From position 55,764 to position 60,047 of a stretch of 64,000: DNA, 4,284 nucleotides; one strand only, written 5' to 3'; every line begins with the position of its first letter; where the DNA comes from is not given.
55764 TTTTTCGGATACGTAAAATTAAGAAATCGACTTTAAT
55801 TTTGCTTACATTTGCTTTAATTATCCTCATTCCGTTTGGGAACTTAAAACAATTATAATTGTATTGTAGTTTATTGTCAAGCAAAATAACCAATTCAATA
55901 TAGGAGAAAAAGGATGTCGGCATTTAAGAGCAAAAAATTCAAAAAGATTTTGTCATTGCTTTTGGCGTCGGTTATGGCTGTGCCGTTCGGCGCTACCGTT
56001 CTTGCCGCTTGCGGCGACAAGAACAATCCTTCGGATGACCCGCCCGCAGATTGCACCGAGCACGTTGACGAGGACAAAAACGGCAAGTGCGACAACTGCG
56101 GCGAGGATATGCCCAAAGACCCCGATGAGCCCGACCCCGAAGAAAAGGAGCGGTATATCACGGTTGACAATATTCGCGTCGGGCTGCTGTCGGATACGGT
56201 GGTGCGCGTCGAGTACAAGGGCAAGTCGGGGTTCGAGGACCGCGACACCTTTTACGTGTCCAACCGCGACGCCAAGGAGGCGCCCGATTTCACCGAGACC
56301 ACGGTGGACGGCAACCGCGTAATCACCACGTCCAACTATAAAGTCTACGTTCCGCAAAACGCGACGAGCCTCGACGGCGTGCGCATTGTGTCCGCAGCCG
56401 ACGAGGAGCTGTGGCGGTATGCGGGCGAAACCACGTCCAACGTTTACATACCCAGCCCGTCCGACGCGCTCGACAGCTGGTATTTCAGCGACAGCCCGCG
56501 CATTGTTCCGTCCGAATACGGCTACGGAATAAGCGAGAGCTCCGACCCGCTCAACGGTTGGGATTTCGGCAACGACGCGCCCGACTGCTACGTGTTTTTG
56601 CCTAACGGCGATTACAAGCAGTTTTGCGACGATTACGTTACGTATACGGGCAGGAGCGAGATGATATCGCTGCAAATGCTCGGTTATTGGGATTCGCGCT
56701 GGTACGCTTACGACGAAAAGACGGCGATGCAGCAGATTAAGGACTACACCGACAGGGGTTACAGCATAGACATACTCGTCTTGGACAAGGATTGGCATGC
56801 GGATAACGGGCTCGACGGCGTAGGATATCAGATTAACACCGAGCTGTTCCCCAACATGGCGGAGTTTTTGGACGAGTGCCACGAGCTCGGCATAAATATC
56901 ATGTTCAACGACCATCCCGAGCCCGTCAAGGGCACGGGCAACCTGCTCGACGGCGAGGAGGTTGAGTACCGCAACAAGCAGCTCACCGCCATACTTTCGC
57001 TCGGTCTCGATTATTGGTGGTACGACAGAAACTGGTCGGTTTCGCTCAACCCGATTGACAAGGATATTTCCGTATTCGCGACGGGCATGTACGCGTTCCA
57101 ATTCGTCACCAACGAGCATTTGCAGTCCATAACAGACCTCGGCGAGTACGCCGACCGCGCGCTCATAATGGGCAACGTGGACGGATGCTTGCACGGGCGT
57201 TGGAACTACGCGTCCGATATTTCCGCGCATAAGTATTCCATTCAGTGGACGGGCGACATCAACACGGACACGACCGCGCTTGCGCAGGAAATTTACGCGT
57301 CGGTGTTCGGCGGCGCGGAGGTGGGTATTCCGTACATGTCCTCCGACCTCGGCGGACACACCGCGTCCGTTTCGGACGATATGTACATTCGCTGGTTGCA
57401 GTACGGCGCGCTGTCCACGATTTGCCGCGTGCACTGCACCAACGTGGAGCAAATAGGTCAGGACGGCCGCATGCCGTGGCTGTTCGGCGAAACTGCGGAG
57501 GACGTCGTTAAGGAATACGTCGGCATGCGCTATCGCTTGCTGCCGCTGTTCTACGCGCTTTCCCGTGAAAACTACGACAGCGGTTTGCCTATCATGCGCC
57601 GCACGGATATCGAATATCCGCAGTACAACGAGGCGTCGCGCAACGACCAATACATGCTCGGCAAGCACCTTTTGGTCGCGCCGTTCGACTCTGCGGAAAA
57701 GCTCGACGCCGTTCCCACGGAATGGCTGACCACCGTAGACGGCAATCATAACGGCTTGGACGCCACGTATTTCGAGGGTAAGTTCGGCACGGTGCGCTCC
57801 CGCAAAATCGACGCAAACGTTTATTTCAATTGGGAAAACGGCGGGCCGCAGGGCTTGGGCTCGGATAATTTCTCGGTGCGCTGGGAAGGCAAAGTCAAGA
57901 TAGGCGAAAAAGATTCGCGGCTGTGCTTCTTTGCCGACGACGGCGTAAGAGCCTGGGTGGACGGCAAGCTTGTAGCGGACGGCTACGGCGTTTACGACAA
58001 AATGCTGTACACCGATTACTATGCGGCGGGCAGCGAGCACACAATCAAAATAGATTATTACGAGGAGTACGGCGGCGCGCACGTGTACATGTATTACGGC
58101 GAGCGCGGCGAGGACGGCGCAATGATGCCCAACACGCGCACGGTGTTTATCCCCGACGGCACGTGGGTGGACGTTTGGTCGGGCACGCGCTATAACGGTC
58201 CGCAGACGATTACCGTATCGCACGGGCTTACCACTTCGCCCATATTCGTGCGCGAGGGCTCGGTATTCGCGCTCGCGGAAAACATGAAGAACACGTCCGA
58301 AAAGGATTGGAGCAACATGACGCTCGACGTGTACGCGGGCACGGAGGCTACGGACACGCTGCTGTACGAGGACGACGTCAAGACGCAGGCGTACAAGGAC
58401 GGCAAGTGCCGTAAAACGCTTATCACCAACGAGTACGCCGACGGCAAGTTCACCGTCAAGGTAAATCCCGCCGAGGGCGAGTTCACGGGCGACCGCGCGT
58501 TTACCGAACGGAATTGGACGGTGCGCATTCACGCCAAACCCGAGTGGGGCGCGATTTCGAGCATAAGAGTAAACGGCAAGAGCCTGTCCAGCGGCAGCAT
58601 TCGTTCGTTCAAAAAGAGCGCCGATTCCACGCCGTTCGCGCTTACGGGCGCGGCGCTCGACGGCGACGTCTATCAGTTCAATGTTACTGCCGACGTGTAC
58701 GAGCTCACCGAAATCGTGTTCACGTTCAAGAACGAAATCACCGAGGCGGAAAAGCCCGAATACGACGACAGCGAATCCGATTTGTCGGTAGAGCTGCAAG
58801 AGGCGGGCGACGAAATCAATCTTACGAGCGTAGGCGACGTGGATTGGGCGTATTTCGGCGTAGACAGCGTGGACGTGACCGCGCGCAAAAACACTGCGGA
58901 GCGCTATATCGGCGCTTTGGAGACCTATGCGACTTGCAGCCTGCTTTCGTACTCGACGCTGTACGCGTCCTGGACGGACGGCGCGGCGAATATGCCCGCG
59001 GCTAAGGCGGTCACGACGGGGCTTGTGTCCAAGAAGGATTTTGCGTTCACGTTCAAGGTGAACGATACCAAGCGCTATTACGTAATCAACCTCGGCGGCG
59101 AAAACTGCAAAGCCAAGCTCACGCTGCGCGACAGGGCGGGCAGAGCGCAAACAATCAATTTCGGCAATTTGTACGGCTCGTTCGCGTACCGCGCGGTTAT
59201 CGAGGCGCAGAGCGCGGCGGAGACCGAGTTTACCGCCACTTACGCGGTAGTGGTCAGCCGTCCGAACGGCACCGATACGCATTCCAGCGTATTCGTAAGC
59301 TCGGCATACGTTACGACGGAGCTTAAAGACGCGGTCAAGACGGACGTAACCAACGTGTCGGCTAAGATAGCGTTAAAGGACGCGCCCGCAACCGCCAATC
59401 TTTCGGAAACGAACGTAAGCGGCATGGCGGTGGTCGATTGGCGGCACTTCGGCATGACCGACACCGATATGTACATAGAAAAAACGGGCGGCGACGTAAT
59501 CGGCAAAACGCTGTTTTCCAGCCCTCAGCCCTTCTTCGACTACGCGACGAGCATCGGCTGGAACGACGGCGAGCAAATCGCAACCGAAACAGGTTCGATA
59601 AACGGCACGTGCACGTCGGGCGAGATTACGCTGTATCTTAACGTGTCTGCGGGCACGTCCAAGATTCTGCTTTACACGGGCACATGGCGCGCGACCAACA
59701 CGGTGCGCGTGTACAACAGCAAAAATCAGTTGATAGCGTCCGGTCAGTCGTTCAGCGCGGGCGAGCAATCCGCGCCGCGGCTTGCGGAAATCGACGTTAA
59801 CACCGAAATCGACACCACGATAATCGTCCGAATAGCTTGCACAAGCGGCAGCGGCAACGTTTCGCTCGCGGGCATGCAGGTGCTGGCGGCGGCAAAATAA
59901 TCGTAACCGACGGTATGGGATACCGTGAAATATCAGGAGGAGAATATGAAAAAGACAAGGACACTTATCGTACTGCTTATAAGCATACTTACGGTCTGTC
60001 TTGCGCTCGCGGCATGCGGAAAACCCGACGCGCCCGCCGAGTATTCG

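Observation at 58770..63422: Uncharacterized ~190-aa beta-rich domain repeated five times across two adjacent genes (candidate new carbohydrate-binding module)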

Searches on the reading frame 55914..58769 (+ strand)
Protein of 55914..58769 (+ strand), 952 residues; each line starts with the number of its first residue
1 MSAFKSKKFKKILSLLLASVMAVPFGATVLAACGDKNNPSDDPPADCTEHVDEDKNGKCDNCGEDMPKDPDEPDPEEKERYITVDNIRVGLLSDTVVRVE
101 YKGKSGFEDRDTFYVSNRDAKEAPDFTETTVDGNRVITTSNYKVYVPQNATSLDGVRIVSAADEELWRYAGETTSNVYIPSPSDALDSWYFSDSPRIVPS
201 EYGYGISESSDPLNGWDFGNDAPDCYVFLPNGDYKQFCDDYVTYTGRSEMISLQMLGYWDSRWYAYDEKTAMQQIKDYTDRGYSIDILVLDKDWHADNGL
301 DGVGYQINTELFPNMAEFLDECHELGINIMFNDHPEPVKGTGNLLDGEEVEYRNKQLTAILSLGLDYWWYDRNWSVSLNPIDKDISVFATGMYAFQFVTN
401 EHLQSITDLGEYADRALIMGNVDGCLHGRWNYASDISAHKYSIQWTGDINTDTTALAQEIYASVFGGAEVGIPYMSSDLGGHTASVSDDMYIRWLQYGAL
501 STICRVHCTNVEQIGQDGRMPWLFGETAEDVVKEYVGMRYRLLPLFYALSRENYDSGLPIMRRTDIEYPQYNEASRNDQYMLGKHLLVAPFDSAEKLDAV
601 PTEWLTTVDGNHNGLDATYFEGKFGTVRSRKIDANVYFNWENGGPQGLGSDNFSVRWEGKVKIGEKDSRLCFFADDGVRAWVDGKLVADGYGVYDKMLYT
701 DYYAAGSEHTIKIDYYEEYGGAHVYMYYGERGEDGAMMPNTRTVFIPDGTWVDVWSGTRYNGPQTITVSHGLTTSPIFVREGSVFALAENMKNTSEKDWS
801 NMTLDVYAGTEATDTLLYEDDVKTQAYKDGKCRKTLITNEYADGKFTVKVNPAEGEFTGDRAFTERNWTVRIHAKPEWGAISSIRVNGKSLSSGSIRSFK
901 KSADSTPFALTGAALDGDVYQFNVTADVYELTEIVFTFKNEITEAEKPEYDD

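Call 36: search_solved_structures(query=window:55914-58769:+, max_evalue=0.00001)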
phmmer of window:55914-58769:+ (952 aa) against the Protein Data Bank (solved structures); distinct sequences matched with E-value up to 0.00001: 58.
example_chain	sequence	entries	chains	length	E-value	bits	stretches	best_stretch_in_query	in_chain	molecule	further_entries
7wj9_A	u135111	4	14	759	3.1e-45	157.7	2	81-596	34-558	Alpha-xylosidase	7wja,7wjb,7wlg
7wjc_A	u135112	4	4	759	2.4e-44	154.8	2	81-596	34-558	Alpha-xylosidase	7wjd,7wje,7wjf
6jr8_A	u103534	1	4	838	3.2e-41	144.4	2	438-591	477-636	Candidate alpha-glycosidase Glycoside hydrolase family 31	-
6jr6_A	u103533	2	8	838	6.4e-41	143.4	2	438-591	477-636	Candidate alpha-glycosidase Glycoside hydrolase family 31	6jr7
5x7o_A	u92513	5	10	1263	1.3e-30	109.3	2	478-591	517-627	Glycoside hydrolase family 31 alpha-glucosidase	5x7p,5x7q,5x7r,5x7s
8d43_A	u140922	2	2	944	7e-25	90.3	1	438-592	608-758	Neutral alpha-glucosidase AB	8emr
7kbj_A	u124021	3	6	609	3.6e-24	88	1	438-594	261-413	Neutral alpha-glucosidase AB Trypsin-cleaved Fragment #3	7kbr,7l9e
6qe7_A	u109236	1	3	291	5e-24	87.5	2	610-742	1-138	Anti-sigma-I factor RsgI3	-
5f0e_A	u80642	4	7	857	1.4e-23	86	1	438-594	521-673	Neutral alpha-glucosidase AB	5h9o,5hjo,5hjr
5ief_A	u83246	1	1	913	1.8e-23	85.7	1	438-594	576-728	Neutral alpha-glucosidase AB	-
5ieg_A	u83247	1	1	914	1.8e-23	85.6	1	438-594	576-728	Neutral alpha-glucosidase AB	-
5ied_A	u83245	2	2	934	2e-23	85.5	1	438-594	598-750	Neutral alpha-glucosidase AB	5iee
7kry_A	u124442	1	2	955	2.2e-23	85.4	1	438-594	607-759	Neutral alpha-glucosidase AB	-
7jty_A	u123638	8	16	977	2.4e-23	85.3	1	438-594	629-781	Alpha glucosidase 2 alpha neutral subunit | Isoform 2 of Neutral alpha-glucosidase AB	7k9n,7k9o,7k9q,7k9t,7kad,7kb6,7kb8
4b9y_A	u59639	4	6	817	1e-22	83.2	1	437-594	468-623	ALPHA-GLUCOSIDASE, PUTATIVE, ADG31B | Oligosaccharide 4-alpha-D-glucosyltransferase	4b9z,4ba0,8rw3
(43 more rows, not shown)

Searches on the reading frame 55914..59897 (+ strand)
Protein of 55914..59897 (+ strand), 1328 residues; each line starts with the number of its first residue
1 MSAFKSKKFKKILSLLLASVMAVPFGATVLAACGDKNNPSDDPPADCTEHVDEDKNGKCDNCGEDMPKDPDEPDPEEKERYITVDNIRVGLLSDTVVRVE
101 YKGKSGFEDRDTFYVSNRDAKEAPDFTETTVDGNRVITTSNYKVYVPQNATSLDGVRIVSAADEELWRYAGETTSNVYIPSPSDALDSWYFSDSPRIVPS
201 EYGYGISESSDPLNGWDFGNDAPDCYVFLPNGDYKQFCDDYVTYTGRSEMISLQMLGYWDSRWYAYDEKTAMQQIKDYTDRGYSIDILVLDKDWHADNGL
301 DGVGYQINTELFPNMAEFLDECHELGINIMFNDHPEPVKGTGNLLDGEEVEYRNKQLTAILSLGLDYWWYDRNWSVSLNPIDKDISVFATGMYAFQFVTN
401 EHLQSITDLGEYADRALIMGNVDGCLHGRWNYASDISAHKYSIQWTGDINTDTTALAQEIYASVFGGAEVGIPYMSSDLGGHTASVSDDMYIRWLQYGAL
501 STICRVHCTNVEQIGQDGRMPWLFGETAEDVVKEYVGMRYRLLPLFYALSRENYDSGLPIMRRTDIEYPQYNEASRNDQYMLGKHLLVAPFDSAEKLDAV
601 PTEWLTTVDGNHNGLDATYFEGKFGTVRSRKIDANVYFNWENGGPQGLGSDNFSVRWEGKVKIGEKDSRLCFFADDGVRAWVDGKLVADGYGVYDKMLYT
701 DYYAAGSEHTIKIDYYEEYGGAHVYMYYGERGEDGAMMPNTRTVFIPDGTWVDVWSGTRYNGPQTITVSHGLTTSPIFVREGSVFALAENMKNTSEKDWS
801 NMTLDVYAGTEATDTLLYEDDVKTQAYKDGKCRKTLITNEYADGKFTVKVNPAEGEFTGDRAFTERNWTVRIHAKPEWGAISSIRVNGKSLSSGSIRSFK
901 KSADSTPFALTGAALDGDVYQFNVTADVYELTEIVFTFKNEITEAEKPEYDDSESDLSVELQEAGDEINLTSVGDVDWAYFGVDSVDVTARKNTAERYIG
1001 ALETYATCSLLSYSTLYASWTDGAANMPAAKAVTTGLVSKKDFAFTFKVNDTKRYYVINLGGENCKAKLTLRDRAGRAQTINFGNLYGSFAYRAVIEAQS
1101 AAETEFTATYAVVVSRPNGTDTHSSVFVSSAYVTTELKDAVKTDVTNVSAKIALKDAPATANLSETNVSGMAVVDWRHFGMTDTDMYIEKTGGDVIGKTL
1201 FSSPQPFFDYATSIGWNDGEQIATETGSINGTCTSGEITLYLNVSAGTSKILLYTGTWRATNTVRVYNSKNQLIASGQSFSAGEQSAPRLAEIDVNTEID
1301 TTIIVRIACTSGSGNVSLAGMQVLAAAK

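Call 3: search_protein_families(library=pfam, proteins=[window:55914-59897:+], max_evalue=1)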
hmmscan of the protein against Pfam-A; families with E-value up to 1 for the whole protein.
window:55914-59897:+ (1328 aa): 6 families
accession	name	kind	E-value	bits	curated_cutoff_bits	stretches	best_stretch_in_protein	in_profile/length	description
PF01055.32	Glyco_hydro_31_2nd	-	4.2e-37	128.7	23.5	2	356-549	139-328/328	Glycosyl hydrolases family 31 TIM-barrel domain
PF21365.3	Glyco_hydro_31_3rd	-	1.5e-14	54.6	24.4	2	740-784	42-86/87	Glycosyl hydrolase family 31 C-terminal domain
PF17137.9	DUF5110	-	2.8e-13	50.1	27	1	802-874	2-70/71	Domain of unknown function (DUF5110)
PF07691.17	PA14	-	1.1e-10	42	24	1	613-731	3-136/147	PA14 domain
PF13802.12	Gal_mutarotas_2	-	0.018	15.8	27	1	87-214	2-131/184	Glycosyl hydrolase 31 N-terminal galactose mutarotase-like domain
PF07550.17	Shr-like_HID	-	0.031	15.2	22.3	1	869-938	15-81/82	Heme-binding protein Shr-like, Hb-interacting domain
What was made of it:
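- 55914..59900 (+): Gene A: a 1328-aa lipoprotein. It has a GH31 catalytic core with a PA14 insert, GH31 C-terminal domains and DUF5110, followed by two copies of the new domain. Pfam hits from call 3.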

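Call 4: search_protein_families(library=ncbifam, proteins=[window:55914-59897:+], max_evalue=1)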
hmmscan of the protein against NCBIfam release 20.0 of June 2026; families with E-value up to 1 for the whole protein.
window:55914-59897:+ (1328 aa): 3 families
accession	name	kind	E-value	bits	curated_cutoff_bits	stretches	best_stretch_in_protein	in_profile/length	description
NF007940.0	PRK10658.1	equivalog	2.3e-39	135.5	606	3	434-593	467-620/771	alpha-xylosidase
NF040948.1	alpha_gluc_MalA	equivalog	3.6e-29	101.5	800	3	439-594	405-562/627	alpha-glucosidase MalA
NF007746.0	PRK10426.1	equivalog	2.9e-21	75.5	553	2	438-595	462-623/683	alpha-glucosidase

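Call 41: find_related_loci(query=window:55914-59897:+, collection=genome_contigs, flank=8000)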
Query window:55914-59897:+ (1328 aa) in genome_contigs; peptide patterns used: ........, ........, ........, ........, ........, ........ (x = any residue, [..] = any of these).
163 stretches matched a pattern; 133 encode a relative of the query (tblastn E <= 1e-3); the best 80 are kept; 80 distinct loci.
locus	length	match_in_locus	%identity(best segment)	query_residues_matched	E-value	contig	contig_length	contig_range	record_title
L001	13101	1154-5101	69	1-1327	0e+0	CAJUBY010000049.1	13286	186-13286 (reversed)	MAG TPA_asm: uncultured Christensenella sp. isolate MGBC129342 genome assembly, contig: MGBC129342.49, whole genome shot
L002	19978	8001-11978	62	29-1326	0e+0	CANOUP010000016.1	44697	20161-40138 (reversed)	MAG TPA_asm: uncultured Clostridia bacterium isolate SRR15604581_bin.35_metawrap_v1.3_MAG genome assembly, contig: NODE.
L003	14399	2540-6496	63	1-1327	0e+0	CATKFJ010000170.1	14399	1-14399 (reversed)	MAG: uncultured bacterium isolate iMGMC-891_1678881701 genome assembly, contig: MegahitA5_47864, whole genome shotgun se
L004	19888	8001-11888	61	33-1327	0e+0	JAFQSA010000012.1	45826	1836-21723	MAG: Clostridia bacterium isolate RGIG2098 Goat_Colon-3__c150431, whole genome shotgun sequence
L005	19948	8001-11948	60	6-1327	0e+0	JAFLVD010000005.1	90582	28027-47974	MAG: Clostridiales bacterium isolate HAN096 Seq5, whole genome shotgun sequence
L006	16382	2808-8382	52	10-1328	0e+0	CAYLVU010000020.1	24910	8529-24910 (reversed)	MAG TPA_asm: uncultured Clostridia bacterium isolate SRP222994_co1_566 genome assembly, contig: NODE_3950_length_24910_c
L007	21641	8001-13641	51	74-1328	0e+0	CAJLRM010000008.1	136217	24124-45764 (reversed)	MAG TPA_asm: uncultured Clostridiales bacterium isolate ERR1600743-bin.83 genome assembly, contig: NODE_217_length_13621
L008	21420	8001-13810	49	4-1327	0e+0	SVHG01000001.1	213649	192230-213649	MAG: Clostridiales bacterium isolate SIG378 NODE_27_length_213649_cov_39.458983, whole genome shotgun sequence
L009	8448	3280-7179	49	5-1328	0e+0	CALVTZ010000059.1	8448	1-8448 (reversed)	MAG: uncultured Clostridia bacterium isolate BRZ_CP__bin35 genome assembly, contig: BRZ_CP__NODE_10423_length_8448_cov_4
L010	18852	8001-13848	49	4-1327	0e+0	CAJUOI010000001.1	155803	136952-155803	MAG TPA_asm: uncultured Christensenellaceae bacterium isolate MGBC148030 genome assembly, contig: MGBC148030.1, whole ge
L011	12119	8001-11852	49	62-1325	0e+0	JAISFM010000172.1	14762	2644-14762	MAG: Clostridiales bacterium isolate Gx485_bin36 k119_3661366, whole genome shotgun sequence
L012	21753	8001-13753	50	66-1327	0e+0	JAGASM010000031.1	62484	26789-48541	MAG: Clostridia bacterium isolate RGIG8733 Water_deer_Colon-4__c274690, whole genome shotgun sequence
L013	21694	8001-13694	48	1-1324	0e+0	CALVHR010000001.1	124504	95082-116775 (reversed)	MAG: uncultured Clostridia bacterium isolate BRZ_GA__bin43 genome assembly, contig: BRZ_GA__NODE_256_length_124504_cov_1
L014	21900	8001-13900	48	12-1328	0e+0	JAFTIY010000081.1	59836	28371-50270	MAG: Clostridia bacterium isolate RGIG3861 Roe_deer_Cecum-1__c564315, whole genome shotgun sequence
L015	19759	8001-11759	47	67-1328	0e+0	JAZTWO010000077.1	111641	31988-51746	MAG: Eubacteriales bacterium isolate T1900045333_YK20190022.MAGScoT_cleanbin_000015 SGB_6553_k141_2597312, whole genome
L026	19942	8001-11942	44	5-1328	0e+0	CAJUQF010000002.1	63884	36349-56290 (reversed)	MAG TPA_asm: uncultured Christensenellaceae bacterium isolate MGBC162832 genome assembly, contig: MGBC162832.2, whole ge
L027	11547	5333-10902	49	72-1328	0e+0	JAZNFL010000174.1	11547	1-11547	MAG: Christensenellaceae bacterium isolate T1900044714_TS20190180.MAGScoT_cleanbin_000031 SGB_1859_k141_1482816, whole g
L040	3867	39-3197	45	270-1328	0e+0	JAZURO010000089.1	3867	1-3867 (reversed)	MAG: Eubacteriales bacterium isolate T1900044851_TS20190317.MAGScoT_cleanbin_000019 SGB_3023_k141_4149857, whole genome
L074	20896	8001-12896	48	66-1328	0e+0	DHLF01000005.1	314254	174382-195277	MAG TPA_asm: Christensenella sp. UBA4675 UBA4675_contig_1357, whole genome shotgun sequence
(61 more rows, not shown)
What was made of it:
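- Tried and rejected: The whole GH31 protein was used instead (call 41).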

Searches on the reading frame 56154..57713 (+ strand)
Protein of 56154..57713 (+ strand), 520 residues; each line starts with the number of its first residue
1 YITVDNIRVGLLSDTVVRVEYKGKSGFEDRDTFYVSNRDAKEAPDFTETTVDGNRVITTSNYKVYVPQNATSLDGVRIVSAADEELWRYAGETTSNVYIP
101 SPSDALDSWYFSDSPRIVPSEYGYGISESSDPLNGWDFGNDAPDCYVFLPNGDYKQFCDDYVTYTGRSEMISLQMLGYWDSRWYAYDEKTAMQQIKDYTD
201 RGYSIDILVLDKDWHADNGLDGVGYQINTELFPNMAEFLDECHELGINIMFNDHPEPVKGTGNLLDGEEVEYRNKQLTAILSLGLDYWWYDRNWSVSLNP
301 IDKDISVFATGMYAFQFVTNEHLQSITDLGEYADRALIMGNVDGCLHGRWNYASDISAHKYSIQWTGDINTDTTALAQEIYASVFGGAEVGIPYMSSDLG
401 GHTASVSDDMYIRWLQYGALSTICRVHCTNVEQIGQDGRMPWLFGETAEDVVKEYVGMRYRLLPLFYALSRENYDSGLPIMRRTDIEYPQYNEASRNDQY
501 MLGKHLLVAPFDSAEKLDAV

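Call 64: search_solved_structures(query=window:56154-57713:+, max_evalue=1e-30, show_alignments=1)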
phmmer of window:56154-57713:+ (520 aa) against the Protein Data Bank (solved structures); distinct sequences matched with E-value up to 1e-30: 2.
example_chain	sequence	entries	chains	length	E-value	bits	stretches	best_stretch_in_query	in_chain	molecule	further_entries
7wj9_A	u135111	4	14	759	4.1e-37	131.1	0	3-256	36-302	Alpha-xylosidase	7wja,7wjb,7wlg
7wjc_A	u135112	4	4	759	2.2e-36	128.7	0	3-256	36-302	Alpha-xylosidase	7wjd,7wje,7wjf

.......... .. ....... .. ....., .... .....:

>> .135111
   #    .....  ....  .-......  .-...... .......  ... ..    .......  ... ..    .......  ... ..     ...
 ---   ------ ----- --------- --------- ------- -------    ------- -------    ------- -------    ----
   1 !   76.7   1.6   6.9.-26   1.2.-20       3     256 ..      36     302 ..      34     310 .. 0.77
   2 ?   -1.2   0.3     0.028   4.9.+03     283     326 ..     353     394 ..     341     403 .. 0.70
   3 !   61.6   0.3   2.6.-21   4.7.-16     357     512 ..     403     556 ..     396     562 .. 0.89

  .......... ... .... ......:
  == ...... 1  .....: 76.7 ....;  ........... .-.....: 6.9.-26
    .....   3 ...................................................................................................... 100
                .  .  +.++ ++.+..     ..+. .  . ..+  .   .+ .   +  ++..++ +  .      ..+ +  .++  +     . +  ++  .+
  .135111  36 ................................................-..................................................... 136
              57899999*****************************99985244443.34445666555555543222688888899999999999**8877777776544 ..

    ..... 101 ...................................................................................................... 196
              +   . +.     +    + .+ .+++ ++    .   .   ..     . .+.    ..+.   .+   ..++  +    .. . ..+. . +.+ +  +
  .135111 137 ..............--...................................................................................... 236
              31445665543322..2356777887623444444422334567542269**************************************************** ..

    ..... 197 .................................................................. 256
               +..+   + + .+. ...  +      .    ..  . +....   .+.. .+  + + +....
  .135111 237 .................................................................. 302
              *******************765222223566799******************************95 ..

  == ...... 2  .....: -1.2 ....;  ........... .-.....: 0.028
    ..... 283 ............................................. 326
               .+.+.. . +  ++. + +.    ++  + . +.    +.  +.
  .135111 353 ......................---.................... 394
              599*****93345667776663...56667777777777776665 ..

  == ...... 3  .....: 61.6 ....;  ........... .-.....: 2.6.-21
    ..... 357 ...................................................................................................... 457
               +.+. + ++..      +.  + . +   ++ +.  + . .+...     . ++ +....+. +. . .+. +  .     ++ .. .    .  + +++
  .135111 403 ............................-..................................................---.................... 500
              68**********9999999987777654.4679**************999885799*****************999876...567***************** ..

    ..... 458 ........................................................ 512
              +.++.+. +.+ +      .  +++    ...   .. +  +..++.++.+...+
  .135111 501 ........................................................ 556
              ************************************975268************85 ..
